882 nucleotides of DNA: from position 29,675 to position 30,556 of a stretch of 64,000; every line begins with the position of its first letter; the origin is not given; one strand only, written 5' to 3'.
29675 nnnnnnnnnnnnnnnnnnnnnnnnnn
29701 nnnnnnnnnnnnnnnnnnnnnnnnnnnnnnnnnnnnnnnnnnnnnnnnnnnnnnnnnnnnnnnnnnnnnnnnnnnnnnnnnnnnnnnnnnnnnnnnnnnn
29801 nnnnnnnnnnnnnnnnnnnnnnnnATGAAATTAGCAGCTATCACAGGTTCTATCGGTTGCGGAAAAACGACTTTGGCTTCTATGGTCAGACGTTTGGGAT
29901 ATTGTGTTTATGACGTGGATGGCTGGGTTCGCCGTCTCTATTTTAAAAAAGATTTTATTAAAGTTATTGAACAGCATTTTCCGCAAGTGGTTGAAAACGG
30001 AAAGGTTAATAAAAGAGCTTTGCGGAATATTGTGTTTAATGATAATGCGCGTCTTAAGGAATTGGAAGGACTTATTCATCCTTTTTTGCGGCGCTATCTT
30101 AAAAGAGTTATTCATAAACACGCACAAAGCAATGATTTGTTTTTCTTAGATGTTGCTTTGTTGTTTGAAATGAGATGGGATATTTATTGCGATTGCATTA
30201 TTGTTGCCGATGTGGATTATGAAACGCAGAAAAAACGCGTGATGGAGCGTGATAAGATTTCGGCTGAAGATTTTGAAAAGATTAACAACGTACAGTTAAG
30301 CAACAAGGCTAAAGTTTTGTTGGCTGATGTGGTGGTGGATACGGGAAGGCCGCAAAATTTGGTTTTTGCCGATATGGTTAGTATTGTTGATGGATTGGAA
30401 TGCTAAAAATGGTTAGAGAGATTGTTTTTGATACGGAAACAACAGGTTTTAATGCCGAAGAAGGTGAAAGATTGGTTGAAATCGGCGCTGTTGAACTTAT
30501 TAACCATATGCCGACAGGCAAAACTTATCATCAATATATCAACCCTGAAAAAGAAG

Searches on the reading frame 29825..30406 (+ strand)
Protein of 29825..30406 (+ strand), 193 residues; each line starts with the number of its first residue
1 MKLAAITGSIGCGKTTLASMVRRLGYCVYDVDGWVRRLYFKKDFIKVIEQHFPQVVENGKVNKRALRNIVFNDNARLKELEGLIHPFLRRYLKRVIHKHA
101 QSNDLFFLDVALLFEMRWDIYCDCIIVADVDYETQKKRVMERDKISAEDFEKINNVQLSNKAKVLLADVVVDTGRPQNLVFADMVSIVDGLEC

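Call 72: search_protein_families(library=pfam, proteins=[window:29825-30406:+], max_evalue=0.00001)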
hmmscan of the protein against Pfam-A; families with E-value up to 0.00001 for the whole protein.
window:29825-30406:+ (193 aa): 1 family
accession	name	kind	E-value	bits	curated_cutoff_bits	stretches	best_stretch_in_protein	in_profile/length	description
PF01121.26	CoaE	-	3.5e-37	128.3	27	1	5-173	4-174/180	Dephospho-CoA kinase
